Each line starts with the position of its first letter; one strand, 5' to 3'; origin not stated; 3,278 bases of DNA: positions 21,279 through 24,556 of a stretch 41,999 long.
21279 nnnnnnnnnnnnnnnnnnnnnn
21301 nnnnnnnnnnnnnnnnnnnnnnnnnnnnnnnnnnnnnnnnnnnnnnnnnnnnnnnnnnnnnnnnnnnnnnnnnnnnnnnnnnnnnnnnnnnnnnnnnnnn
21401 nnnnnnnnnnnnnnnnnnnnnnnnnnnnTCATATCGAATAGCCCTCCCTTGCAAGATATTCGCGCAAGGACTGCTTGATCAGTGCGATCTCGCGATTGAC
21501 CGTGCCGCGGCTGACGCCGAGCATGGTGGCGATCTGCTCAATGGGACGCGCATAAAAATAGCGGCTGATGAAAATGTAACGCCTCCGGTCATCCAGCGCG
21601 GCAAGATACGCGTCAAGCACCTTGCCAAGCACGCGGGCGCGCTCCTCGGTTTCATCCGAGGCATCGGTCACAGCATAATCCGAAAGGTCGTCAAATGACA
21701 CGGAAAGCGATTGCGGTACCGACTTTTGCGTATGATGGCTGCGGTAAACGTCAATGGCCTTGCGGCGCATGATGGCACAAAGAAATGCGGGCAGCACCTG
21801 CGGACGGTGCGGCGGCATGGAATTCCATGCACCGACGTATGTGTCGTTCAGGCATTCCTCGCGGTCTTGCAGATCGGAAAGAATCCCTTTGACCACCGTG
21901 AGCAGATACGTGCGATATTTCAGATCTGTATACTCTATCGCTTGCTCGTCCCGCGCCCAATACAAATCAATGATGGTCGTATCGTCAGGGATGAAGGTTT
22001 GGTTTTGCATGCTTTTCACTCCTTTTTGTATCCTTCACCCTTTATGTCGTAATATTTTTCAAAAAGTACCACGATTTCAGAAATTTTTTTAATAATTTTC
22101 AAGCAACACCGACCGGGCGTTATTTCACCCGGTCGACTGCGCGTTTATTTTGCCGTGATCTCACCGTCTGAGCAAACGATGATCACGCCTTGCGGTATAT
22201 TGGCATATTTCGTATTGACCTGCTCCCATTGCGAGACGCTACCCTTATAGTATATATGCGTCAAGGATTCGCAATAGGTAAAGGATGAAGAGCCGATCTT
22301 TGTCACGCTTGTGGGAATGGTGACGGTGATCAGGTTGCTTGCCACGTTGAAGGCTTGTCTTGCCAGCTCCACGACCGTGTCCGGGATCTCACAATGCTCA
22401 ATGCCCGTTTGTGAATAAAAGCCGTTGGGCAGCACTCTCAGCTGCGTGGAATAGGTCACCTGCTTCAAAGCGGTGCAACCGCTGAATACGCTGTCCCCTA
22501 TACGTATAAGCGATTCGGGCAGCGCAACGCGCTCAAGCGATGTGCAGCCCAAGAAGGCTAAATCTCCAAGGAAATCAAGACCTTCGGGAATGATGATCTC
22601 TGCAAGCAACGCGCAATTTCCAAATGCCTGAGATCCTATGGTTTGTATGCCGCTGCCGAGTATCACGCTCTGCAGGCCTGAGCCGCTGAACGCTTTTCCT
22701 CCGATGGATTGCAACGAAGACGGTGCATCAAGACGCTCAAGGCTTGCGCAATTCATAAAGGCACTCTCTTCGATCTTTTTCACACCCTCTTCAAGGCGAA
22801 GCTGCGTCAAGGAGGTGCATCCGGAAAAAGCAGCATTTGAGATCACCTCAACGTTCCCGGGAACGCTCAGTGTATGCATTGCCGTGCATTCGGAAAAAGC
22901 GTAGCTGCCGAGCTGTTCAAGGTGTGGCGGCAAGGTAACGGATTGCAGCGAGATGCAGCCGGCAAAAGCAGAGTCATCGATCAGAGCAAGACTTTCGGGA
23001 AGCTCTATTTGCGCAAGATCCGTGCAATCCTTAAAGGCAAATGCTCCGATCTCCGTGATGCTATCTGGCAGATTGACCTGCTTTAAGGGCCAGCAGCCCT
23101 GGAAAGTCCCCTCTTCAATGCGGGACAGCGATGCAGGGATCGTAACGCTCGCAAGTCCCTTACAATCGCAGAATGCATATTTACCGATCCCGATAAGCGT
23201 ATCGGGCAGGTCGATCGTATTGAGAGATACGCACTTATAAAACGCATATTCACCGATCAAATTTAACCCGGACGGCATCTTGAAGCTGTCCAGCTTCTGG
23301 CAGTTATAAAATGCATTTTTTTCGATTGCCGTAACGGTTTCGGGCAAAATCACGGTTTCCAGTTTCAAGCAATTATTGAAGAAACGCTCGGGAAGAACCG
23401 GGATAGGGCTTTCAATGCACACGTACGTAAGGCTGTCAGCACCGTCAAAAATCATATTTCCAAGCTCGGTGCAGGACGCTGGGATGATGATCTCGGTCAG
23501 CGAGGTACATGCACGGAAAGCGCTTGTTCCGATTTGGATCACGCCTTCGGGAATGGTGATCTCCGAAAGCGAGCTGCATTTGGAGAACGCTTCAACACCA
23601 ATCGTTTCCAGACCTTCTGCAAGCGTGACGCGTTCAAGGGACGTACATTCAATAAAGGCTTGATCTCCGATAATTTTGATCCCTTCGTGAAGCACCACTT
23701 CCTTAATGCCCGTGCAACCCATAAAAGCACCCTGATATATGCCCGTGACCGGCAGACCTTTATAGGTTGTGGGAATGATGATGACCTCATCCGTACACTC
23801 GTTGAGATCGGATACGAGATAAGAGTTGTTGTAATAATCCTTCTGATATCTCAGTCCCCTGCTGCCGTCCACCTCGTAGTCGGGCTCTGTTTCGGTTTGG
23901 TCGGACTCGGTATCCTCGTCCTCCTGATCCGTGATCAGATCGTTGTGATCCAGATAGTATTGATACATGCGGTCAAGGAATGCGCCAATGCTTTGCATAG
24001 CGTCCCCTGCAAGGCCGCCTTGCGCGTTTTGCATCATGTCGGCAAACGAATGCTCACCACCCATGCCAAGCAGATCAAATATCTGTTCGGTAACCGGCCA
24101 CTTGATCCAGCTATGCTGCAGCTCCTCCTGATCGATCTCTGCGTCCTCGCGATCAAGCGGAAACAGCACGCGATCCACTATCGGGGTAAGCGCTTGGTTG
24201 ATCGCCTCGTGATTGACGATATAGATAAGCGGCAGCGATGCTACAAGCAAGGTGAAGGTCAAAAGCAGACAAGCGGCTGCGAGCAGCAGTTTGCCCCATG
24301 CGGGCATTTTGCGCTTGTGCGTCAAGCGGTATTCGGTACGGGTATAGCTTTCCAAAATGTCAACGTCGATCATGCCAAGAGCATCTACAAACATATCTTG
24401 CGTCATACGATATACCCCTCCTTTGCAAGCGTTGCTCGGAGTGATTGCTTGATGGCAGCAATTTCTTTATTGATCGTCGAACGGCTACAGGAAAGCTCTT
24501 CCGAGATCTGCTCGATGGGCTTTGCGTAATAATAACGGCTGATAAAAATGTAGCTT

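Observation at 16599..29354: Tandem array of five paralogous ECF-like sigma factor / LRR-ectodomain membrane protein modules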

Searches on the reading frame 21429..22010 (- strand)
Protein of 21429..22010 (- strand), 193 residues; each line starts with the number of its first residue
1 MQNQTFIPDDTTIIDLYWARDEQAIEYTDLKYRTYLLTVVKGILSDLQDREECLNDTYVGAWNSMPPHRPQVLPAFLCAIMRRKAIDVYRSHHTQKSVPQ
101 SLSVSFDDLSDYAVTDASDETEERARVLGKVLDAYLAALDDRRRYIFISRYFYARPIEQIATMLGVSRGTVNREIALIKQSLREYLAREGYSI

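Call 3: search_protein_families(library=pfam, proteins=[window:21429-22010:-], max_evalue=0.01)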
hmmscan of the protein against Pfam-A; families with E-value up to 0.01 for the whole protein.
window:21429-22010:- (193 aa): 8 families
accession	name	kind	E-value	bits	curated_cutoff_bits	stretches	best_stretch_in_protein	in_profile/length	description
PF08281.18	Sigma70_r4_2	-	9.2e-10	38.5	25.7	1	132-181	4-53/54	Sigma-70, region 4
PF04545.22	Sigma70_r4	-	2.5e-08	33.8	24.1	1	136-174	2-40/50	Sigma-70, region 4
PF04542.20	Sigma70_r2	-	2.7e-07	30.7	24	1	31-92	4-68/71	Sigma-70 region 2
PF07638.17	Sigma70_ECF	-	3.4e-07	30.8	21.1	1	75-184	77-181/185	ECF sigma factor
PF08279.18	HTH_11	-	0.0007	19.9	25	1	157-182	18-43/55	HTH domain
PF13384.12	HTH_23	-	0.0013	18.9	24.6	1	156-176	19-39/50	Homeodomain-like domain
PF13936.12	HTH_38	-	0.0057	16.8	27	0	156-175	22-41/44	Helix-turn-helix domain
PF13545.12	HTH_Crp_2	-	0.0087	16.4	27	0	158-176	26-44/70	Crp-like helix-turn-helix domain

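Call 4: search_protein_families(library=ncbifam, proteins=[window:21429-22010:-], max_evalue=0.01)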
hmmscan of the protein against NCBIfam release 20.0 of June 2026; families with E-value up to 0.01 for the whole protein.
window:21429-22010:- (193 aa): 56 families (the best 25 are shown)
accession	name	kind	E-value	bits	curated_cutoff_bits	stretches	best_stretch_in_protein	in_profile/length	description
TIGR02937.1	sigma70-ECF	superfamily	2.1e-18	66.5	42.9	1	30-186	8-165/165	sigma-70 family RNA polymerase sigma factor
TIGR02985.1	Sig70_bacteroi1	subfamily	1.8e-15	57.5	126.4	1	31-186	9-162/162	RNA polymerase sigma-70 factor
NF008888.0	PRK11922.1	equivalog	3.3e-13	49.8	204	1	5-188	12-198/231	RNA polymerase sigma factor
TIGR02983.1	SigE-fam_strep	subfamily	2.2e-11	43.9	141.55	1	34-186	17-158/162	SigE family RNA polymerase sigma factor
NF009166.1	PRK12513.1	equivalog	7.3e-11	42.1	206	1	8-189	7-189/193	RNA polymerase sigma factor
NF007227.0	PRK09645.1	subfamily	8.9e-10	38.7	202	1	36-184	26-168/177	sigma-70 family RNA polymerase sigma factor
TIGR02989.1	Sig-70_gvs1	subfamily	9e-09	35.5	124.55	1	31-184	9-156/158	RNA polymerase sigma-70 factor, Rhodopirellula/Verrucomicrobium family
TIGR02999.1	Sig-70_X6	subfamily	1.9e-08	34.4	126.15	1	80-186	81-182/183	ECF-type sigma factor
NF007228.0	PRK09646.1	subfamily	1e-07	31.8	226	1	20-182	27-186/194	ECF RNA polymerase sigma factor SigK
NF009186.0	PRK12534.1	equivalog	1.5e-07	31.4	267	1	21-175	23-174/187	RNA polymerase sigma factor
NF009168.0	PRK12515.1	subfamily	4.4e-07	29.6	236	1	38-191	37-184/189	RNA polymerase sigma factor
TIGR02957.1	SigX4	subfamily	5.8e-07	29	323.25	1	31-186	5-156/281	RNA polymerase sigma-70 factor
TIGR02980.1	SigBFG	subfamily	9e-07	28.8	234.35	1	99-186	135-226/227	SigB/SigF/SigG family RNA polymerase sigma factor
NF009194.0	PRK12542.1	equivalog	1.6e-06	28.4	211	1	32-176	18-160/185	RNA polymerase sigma factor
NF009171.0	PRK12518.1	equivalog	1.6e-06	28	208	1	11-191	15-189/191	RNA polymerase sigma factor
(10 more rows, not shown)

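Call 16: find_homologous_proteins(query=window:21429-22010:-, max_evalue=1e-10)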
Query window:21429-22010:- (193 aa): 897 proteins with E <= 1e-10 among 1204 candidates; the best 120 are listed.
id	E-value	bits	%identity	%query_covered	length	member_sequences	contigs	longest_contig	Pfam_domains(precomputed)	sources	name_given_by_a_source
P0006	6.3e-119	412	96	100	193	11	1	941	PF07638.18,PF04545.23,PF04542.21,PF08281.19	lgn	-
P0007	1.7e-115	401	93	100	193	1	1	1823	PF04545.23,PF04542.21,PF08281.19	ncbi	-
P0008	9.0e-102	356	81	100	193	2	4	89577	PF07638.18,PF04545.23,PF04542.21,PF08281.19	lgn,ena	-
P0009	1.4e-82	294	67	100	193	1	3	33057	PF07638.18,PF04545.23,PF04542.21,PF08281.19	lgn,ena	-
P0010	3.0e-81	289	64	99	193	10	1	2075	PF07638.18,PF04545.23,PF04542.21,PF08281.19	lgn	-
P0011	1.5e-80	287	65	99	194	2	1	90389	PF07638.18,PF04545.23,PF04542.21,PF08281.19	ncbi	-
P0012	5.9e-78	279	64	99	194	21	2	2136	PF07638.18,PF04545.23,PF04542.21,PF08281.19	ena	-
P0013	3.9e-64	234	56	99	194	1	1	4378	PF07638.18,PF04545.23,PF04542.21,PF08281.19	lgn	-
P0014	1.4e-63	232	56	99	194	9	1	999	PF07638.18,PF04545.23,PF04542.21,PF08281.19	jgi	-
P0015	6.6e-63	230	55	99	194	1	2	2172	PF04545.23,PF04542.21,PF08281.19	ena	-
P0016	6.7e-63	230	55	99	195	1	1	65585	PF04545.23,PF04542.21,PF08281.19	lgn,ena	-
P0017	6.7e-63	230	55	99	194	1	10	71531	PF04545.23,PF04542.21,PF08281.19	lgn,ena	-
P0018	9.0e-63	229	55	99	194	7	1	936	PF04545.23,PF04542.21,PF08281.19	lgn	-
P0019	9.7e-63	229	55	99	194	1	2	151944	PF04545.23,PF04542.21,PF08281.19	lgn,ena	-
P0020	2.9e-62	227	55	99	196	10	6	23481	PF04545.23,PF04542.21,PF08281.19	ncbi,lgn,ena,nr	ncbi:MAG: RNA polymerase sigma factor [Ruminococcaceae bacterium]|nr:RNA polymerase sigma factor [Os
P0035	1.6e-56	209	53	95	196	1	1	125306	PF13384.13,PF07638.18,PF04545.23,PF04542.21,PF08281.19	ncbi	-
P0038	2.1e-56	208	52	96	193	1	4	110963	PF04545.23,PF08281.19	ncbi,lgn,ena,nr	ncbi:MAG: RNA polymerase sigma factor [Clostridia bacterium]|nr:RNA polymerase sigma factor [Clostri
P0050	1.8e-55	205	52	97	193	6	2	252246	PF04542.21,PF08281.19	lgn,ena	-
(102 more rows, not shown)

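Call 17: find_encoding_contigs(protein=P0008, flank=10000, max_places=3)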
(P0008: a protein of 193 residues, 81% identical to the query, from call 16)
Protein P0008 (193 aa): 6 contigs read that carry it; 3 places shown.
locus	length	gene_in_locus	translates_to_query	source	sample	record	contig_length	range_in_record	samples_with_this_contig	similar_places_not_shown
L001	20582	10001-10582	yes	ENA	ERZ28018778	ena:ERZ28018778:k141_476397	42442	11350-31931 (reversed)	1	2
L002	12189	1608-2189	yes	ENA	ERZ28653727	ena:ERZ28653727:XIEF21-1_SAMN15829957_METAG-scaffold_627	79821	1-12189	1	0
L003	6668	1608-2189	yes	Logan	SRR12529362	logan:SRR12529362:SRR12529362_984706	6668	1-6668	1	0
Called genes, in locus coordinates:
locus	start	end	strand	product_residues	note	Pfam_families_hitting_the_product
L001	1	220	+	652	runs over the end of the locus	PF02449:Glyco_hydro_42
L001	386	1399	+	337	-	-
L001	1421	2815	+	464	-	PF01336:tRNA_anti-codon (weak), PF00152:tRNA-synt_2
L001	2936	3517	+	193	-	PF04542:Sigma70_r2, PF08281:Sigma70_r4_2, PF04545:Sigma70_r4 (weak)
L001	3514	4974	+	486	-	PF13306:LRR_5, PF13855:LRR_8 (faint), PF12799:LRR_4 (faint), PF13306:LRR_5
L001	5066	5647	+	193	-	PF04542:Sigma70_r2 (weak), PF08281:Sigma70_r4_2, PF04545:Sigma70_r4 (weak)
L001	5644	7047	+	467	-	PF13306:LRR_5, PF13855:LRR_8 (faint), PF13306:LRR_5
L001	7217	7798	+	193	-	PF08281:Sigma70_r4_2, PF04545:Sigma70_r4 (weak)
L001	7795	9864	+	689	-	-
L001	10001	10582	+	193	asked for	PF04542:Sigma70_r2 (weak), PF07638:Sigma70_ECF, PF08281:Sigma70_r4_2, PF04545:Sigma70_r4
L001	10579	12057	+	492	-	PF13306:LRR_5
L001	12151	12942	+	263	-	PF06161:DUF975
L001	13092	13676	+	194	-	PF04542:Sigma70_r2 (faint), PF07638:Sigma70_ECF (weak), PF08281:Sigma70_r4_2 (weak)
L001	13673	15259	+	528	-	PF13306:LRR_5, PF13855:LRR_8 (faint), PF13306:LRR_5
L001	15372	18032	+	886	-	PF13320:GH123_cat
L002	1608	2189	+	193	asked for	PF04542:Sigma70_r2 (weak), PF07638:Sigma70_ECF, PF08281:Sigma70_r4_2, PF04545:Sigma70_r4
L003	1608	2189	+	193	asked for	PF04542:Sigma70_r2 (weak), PF07638:Sigma70_ECF, PF08281:Sigma70_r4_2, PF04545:Sigma70_r4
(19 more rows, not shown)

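Call 18: find_encoding_contigs(protein=P0019, flank=10000, max_places=2)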
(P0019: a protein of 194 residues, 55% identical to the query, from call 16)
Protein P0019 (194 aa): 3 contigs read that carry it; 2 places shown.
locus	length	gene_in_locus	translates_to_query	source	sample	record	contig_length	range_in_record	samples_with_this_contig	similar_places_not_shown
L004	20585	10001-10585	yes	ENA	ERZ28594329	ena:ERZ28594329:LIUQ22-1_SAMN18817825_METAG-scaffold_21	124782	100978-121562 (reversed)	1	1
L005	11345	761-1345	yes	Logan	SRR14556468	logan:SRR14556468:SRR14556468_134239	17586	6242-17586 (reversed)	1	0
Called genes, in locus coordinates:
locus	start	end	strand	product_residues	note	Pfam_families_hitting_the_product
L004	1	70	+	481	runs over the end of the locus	PF01266:DAO, PF04324:Fer2_BFD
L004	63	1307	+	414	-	PF00070:Pyr_redox (faint), PF00890:FAD_binding_2 (faint), PF01266:DAO (faint), PF03486:HI0933_like (faint), PF07992:Pyr_redox_2, PF12831:FAD_oxidored (weak), PF13450:NAD_binding_8 (weak), PF13738:Pyr_redox_3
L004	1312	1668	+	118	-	PF07892:DUF1667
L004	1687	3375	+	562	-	PF16317:Glyco_hydro_99 (faint)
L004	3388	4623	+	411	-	PF02492:cobW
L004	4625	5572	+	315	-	PF02492:cobW (weak), PF21537:DUF1980_C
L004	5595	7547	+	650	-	PF01373:Glyco_hydro_14 (faint), PF02449:Glyco_hydro_42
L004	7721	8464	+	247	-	-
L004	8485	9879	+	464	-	PF01336:tRNA_anti-codon, PF00152:tRNA-synt_2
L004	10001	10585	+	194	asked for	PF04542:Sigma70_r2, PF08281:Sigma70_r4_2, PF04545:Sigma70_r4 (weak)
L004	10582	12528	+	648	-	PF13306:LRR_5, PF13855:LRR_8 (faint), PF13306:LRR_5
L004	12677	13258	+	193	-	PF04542:Sigma70_r2, PF07638:Sigma70_ECF (weak)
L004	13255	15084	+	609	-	PF13306:LRR_5, PF13855:LRR_8 (faint), PF13306:LRR_5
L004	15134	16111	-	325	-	PF03547:Mem_trans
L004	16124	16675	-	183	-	PF03167:UDG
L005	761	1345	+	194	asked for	PF04542:Sigma70_r2, PF08281:Sigma70_r4_2, PF04545:Sigma70_r4 (weak)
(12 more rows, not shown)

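Call 58: find_encoding_contigs(protein=P0050, flank=8000, max_places=1)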
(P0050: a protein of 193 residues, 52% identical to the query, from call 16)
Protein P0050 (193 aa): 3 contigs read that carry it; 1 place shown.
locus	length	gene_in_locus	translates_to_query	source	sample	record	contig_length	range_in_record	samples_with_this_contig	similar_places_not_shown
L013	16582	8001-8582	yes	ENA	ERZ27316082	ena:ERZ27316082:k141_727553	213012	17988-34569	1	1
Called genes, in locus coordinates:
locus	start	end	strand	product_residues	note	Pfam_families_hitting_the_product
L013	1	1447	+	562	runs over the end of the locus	PF16317:Glyco_hydro_99 (faint)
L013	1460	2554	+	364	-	PF02492:cobW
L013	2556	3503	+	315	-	PF02492:cobW (weak), PF21537:DUF1980_C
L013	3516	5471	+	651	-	PF02449:Glyco_hydro_42 (weak)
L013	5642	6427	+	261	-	-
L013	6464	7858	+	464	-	PF01336:tRNA_anti-codon (weak), PF00152:tRNA-synt_2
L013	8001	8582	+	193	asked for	PF04542:Sigma70_r2 (weak), PF08281:Sigma70_r4_2 (weak)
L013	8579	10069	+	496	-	PF13306:LRR_5, PF13855:LRR_8 (faint), PF13306:LRR_5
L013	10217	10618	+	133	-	PF04542:Sigma70_r2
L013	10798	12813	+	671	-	-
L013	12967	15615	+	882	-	PF13320:GH123_cat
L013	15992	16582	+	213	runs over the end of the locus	-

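Call 59: find_encoding_contigs(protein=P0038, flank=8000, max_places=1)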
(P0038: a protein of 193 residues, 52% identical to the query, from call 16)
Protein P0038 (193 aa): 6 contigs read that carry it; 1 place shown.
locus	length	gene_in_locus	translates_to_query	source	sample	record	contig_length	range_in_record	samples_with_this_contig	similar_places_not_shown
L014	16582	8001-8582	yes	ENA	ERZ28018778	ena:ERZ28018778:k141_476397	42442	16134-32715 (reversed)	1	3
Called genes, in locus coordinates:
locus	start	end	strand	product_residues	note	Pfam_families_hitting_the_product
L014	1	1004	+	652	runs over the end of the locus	PF02449:Glyco_hydro_42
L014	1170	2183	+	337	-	-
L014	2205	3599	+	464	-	PF01336:tRNA_anti-codon (weak), PF00152:tRNA-synt_2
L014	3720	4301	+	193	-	PF04542:Sigma70_r2, PF08281:Sigma70_r4_2, PF04545:Sigma70_r4 (weak)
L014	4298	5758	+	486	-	PF13306:LRR_5, PF13855:LRR_8 (faint), PF12799:LRR_4 (faint), PF13306:LRR_5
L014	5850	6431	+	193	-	PF04542:Sigma70_r2 (weak), PF08281:Sigma70_r4_2, PF04545:Sigma70_r4 (weak)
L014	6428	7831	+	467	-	PF13306:LRR_5, PF13855:LRR_8 (faint), PF13306:LRR_5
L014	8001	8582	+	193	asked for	PF08281:Sigma70_r4_2, PF04545:Sigma70_r4 (weak)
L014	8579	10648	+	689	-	-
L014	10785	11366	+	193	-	PF04542:Sigma70_r2 (weak), PF07638:Sigma70_ECF, PF08281:Sigma70_r4_2, PF04545:Sigma70_r4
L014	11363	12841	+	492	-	PF13306:LRR_5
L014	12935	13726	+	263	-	PF06161:DUF975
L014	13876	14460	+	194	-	PF04542:Sigma70_r2 (faint), PF07638:Sigma70_ECF (weak), PF08281:Sigma70_r4_2 (weak)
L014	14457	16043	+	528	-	PF13306:LRR_5, PF13855:LRR_8 (faint), PF13306:LRR_5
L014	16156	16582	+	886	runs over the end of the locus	PF13320:GH123_cat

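Call 60: find_encoding_contigs(protein=P0035, flank=8000, max_places=1)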
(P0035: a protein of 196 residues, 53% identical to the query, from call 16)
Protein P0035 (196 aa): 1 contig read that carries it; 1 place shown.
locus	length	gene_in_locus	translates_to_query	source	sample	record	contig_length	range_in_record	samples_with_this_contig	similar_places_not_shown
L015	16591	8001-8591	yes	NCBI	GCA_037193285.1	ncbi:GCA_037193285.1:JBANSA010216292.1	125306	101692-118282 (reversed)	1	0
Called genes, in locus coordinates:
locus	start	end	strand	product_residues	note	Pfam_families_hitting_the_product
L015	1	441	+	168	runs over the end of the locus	PF13563:2_5_RNA_ligase2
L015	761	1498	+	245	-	PF00376:MerR, PF12728:HTH_17 (weak), PF13411:MerR_1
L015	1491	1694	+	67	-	PF13396:PLDc_N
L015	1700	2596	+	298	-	PF00005:ABC_tran, PF13304:AAA_21 (weak), PF13732:DrrA1-3_C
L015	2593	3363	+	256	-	PF12679:ABC2_membrane_2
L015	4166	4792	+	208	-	-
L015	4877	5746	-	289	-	PF00892:EamA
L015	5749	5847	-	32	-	-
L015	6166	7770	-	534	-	PF04542:Sigma70_r2 (weak)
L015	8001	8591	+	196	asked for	PF04542:Sigma70_r2, PF07638:Sigma70_ECF (weak), PF04545:Sigma70_r4 (faint), PF13384:HTH_23 (faint), PF08281:Sigma70_r4_2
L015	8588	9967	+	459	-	-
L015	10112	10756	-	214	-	PF19822:DUF6304 (weak)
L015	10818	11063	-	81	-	-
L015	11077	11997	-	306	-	-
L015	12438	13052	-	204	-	PF00293:NUDIX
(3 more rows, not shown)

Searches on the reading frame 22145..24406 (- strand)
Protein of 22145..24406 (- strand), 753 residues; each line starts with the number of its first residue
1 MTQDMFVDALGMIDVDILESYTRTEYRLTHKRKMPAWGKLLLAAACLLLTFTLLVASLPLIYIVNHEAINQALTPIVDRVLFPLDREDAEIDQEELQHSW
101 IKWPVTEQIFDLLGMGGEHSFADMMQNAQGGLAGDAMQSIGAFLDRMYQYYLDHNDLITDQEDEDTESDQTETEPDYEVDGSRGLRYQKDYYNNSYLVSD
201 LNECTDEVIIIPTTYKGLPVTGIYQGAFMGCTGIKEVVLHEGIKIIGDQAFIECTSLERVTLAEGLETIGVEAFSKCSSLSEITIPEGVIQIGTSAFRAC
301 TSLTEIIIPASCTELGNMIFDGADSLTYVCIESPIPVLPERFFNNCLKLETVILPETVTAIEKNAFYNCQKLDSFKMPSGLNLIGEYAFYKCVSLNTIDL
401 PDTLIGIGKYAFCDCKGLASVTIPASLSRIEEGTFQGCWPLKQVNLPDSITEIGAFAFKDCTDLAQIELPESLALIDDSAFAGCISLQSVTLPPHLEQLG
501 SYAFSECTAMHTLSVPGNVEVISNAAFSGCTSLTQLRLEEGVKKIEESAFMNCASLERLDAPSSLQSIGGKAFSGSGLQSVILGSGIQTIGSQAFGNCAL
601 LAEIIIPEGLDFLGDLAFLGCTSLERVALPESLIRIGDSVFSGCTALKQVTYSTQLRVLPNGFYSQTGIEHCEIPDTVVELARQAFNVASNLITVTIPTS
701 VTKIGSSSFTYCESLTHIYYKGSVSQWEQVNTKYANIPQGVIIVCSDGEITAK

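Call 3: search_protein_families(library=pfam, proteins=[window:22145-24406:-], max_evalue=0.01)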
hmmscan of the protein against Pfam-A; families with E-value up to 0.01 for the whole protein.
window:22145-24406:- (753 aa): 3 families
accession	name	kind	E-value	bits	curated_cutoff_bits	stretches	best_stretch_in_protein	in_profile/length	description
PF13306.12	LRR_5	-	7e-180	588.8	27.7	6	339-464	4-126/127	BspA type Leucine rich repeat region (6 copies)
PF13855.12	LRR_8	-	2e-17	63.1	27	0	518-560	12-55/61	Leucine rich repeat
PF23952.1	LRR_EndoS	-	1.7e-05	25.4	27.9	0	497-560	48-112/116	Endo-beta-N-acetylglucosaminidase EndoS LRR domain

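Call 4: search_protein_families(library=ncbifam, proteins=[window:22145-24406:-], max_evalue=0.01)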
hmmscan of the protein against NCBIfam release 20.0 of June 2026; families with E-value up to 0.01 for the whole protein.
window:22145-24406:- (753 aa): 3 families
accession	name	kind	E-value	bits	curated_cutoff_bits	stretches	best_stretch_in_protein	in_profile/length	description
NF047961.1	adhesin_HupY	equivalog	1.3e-61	208.8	1250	5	430-575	177-320/978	leucine-rich repeat adhesin HupY/LrrG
NF045861.1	glide_Gli349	exception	1.2e-38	131.7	1750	4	506-580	2675-2748/3169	gliding machinery surface structure protein Gli349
TIGR02167.2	Liste_lipo_26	repeat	0.0027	17.4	30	0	527-536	2-11/26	PARCEL repeat-containing surface protein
